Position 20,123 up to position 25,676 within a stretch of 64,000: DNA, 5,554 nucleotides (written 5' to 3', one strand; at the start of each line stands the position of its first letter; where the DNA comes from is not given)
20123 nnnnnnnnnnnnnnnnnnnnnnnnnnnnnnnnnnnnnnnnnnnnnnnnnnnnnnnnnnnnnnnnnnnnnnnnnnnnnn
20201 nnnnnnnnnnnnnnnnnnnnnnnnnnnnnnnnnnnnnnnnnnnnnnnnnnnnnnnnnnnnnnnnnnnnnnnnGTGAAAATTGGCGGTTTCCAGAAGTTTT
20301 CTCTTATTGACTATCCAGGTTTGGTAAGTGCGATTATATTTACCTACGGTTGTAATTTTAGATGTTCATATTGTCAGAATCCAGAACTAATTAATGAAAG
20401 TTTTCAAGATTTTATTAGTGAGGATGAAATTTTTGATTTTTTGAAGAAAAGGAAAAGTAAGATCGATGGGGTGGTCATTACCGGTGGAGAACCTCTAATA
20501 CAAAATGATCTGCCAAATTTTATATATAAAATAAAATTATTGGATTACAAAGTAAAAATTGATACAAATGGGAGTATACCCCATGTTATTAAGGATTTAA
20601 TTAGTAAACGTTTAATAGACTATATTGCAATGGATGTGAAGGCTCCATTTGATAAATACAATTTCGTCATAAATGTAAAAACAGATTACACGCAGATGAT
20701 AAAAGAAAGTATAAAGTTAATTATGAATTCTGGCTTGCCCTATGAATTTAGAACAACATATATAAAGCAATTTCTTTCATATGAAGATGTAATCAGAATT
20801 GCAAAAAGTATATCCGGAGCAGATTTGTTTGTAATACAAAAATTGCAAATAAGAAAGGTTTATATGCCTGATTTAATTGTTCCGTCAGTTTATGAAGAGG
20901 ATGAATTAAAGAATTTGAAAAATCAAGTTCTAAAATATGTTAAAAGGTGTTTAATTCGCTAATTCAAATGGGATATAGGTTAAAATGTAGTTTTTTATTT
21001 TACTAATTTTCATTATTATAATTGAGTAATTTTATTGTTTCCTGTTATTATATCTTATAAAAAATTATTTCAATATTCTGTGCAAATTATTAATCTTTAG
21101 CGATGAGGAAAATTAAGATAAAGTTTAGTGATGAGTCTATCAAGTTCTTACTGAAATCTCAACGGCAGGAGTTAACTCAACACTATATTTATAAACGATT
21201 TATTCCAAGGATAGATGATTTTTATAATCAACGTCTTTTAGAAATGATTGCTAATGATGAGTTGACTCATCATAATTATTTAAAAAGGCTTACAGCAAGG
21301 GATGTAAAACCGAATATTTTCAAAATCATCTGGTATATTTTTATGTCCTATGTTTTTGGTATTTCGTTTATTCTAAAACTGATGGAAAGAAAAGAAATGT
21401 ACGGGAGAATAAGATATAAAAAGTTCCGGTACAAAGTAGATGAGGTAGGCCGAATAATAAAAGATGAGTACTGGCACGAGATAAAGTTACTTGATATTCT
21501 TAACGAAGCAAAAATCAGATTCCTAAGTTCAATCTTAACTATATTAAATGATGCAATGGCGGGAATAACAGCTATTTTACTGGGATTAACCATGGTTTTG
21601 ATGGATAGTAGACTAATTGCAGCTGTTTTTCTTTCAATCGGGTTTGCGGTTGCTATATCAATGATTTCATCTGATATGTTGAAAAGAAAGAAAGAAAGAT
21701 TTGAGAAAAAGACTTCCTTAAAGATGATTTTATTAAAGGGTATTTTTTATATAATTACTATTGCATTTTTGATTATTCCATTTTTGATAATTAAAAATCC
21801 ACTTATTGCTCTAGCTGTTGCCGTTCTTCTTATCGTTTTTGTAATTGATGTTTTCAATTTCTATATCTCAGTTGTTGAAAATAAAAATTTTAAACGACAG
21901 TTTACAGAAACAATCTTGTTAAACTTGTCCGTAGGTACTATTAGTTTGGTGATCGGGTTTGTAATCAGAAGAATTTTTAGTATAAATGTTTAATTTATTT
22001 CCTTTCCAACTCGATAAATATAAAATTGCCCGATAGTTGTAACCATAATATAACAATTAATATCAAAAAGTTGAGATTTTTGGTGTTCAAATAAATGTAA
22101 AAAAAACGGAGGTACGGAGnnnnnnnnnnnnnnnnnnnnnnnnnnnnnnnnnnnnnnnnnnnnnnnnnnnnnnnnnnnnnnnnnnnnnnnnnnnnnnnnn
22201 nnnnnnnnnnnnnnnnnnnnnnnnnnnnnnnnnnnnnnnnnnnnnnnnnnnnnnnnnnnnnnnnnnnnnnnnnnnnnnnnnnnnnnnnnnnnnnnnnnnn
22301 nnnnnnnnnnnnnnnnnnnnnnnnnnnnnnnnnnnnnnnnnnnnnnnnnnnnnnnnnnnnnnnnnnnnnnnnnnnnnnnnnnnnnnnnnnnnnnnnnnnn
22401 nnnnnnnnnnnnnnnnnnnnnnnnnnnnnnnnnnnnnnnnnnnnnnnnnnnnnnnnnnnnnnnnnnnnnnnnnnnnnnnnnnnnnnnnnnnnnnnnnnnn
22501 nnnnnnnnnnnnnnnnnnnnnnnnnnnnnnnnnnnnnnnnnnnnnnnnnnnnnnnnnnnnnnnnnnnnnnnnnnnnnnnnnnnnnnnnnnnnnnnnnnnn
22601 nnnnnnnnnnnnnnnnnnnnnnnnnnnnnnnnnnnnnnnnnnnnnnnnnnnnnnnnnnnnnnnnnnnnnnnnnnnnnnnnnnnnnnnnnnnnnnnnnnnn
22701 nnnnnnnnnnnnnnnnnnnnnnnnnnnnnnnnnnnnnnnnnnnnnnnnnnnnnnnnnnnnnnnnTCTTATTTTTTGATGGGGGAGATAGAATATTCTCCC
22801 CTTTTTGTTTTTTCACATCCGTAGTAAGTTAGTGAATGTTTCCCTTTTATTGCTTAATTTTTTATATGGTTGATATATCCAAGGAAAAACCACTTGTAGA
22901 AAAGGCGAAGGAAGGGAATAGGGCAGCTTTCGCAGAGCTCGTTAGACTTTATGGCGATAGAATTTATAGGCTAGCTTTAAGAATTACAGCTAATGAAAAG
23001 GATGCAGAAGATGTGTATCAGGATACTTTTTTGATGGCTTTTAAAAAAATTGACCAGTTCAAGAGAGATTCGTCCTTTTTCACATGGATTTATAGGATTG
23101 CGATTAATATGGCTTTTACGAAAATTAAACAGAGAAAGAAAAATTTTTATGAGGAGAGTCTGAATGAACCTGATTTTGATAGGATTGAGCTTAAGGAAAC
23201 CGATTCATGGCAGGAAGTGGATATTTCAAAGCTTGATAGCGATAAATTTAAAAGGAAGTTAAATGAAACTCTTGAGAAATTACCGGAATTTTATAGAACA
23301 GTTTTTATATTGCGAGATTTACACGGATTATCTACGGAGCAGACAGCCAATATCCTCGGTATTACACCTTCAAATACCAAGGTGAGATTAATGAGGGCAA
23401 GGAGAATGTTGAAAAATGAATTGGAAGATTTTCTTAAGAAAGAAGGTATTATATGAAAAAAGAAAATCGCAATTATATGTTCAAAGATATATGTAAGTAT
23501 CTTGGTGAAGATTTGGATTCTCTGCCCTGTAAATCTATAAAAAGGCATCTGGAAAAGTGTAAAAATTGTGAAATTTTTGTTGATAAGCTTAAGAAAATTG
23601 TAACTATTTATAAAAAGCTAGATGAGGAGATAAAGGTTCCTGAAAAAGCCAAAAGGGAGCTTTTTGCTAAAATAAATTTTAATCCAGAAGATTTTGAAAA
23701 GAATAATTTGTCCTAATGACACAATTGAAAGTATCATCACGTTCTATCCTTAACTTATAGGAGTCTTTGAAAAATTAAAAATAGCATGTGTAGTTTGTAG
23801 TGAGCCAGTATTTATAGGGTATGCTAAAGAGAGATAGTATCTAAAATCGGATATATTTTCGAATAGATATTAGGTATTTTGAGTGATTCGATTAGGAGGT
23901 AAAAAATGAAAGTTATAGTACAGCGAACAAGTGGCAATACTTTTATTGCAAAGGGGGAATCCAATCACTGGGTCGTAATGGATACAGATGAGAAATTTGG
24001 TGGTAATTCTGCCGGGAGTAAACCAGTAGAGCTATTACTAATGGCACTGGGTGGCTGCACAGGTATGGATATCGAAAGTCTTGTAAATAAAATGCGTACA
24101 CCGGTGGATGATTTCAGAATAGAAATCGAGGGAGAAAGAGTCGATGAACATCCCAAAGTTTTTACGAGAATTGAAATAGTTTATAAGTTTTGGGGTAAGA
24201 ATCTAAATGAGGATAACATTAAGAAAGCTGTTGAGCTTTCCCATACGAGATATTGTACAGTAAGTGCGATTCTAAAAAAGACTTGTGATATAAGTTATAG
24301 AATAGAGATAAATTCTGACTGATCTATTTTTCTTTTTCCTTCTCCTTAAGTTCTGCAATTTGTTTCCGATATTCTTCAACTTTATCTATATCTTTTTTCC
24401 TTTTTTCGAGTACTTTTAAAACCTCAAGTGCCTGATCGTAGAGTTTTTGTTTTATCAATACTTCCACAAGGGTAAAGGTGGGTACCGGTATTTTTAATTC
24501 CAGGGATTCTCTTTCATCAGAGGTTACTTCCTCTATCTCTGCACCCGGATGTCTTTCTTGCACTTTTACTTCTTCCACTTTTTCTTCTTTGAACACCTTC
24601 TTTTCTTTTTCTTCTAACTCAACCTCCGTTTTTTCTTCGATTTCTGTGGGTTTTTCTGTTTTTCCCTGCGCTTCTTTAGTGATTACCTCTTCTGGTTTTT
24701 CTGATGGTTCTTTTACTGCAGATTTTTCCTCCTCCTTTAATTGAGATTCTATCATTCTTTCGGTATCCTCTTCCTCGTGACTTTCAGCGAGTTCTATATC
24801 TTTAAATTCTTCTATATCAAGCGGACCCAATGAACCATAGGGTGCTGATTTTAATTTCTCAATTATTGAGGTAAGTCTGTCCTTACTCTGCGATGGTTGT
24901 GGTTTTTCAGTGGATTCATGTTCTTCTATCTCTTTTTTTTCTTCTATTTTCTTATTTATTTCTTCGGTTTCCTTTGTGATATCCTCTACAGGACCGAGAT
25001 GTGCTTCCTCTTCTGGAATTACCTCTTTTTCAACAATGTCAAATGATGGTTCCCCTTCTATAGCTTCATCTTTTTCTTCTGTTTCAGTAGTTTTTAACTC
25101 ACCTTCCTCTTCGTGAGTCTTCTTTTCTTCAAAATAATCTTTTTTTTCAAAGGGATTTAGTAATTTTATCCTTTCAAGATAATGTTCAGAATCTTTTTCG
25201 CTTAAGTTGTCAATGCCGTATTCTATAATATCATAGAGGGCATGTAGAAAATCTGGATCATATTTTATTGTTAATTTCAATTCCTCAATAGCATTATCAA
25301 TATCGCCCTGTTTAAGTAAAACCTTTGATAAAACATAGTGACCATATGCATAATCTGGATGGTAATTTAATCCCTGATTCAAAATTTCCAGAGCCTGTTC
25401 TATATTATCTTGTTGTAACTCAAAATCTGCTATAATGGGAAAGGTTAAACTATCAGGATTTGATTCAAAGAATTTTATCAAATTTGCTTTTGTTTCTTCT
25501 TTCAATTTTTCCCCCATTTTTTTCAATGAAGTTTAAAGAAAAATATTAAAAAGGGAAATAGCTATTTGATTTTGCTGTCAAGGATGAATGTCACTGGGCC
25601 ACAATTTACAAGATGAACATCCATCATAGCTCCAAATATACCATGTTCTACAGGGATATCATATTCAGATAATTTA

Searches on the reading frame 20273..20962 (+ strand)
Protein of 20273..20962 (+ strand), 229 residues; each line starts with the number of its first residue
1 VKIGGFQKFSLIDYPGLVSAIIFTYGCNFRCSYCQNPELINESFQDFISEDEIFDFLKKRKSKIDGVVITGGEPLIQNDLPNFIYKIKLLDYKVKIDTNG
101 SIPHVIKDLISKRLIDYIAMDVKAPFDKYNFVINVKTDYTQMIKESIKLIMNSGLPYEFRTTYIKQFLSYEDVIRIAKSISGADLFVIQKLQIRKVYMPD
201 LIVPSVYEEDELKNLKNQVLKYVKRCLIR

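Call 53: search_protein_families(library=pfam, proteins=[window:20273-20962:+], max_evalue=1e-8)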
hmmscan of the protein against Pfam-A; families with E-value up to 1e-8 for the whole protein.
window:20273-20962:+ (229 aa): 2 families
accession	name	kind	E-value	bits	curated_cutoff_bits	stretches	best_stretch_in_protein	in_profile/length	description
PF04055.27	Radical_SAM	-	4e-24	86.1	29.5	1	21-163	1-150/166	Radical SAM superfamily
PF13353.11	Fer4_12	-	9.6e-12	45.8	22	1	19-130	7-121/137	4Fe-4S single cluster domain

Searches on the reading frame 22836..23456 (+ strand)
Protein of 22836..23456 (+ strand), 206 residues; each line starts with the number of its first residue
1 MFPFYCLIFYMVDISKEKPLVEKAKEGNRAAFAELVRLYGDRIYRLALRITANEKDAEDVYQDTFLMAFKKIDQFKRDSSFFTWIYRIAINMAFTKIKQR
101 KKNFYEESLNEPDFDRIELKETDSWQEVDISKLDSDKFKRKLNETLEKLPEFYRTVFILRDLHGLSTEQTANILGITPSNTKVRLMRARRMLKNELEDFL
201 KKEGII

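Call 43: search_protein_families(library=pfam, proteins=[window:22836-23456:+], max_evalue=0.000001)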
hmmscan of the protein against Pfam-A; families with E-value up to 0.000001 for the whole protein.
window:22836-23456:+ (206 aa): 3 families
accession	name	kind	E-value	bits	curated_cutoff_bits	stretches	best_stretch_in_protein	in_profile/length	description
PF04542.20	Sigma70_r2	-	1.7e-15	57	24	1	35-101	1-69/71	Sigma-70 region 2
PF08281.18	Sigma70_r4_2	-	4.6e-15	55.4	25.7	1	140-192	2-54/54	Sigma-70, region 4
PF12645.13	HTH_16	-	8.6e-07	29.4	22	0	19-76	2-65/65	Helix-turn-helix domain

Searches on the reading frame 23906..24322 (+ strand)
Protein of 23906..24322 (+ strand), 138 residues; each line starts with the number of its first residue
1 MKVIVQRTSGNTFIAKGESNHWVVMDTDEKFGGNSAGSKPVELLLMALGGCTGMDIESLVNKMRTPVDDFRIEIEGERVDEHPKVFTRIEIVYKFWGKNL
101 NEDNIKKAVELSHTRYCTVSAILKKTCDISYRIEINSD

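Call 43: search_protein_families(library=pfam, proteins=[window:23906-24322:+], max_evalue=0.000001)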
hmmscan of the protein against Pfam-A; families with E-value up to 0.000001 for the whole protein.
window:23906-24322:+ (138 aa): 1 family
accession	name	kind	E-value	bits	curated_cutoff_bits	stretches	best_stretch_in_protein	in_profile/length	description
PF02566.24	OsmC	-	5.1e-19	69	27.5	1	35-131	3-99/100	OsmC-like protein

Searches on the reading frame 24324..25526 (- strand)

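Call 43: search_protein_families(library=pfam, proteins=[window:24324-25526:-], max_evalue=0.000001)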
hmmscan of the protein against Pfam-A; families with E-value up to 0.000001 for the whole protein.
window:24324-25526:- (400 aa): 1 family
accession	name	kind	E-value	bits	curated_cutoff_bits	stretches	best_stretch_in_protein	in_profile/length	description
PF14559.12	TPR_19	-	1.1e-11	45.4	25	1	37-92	2-57/68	Tetratricopeptide repeat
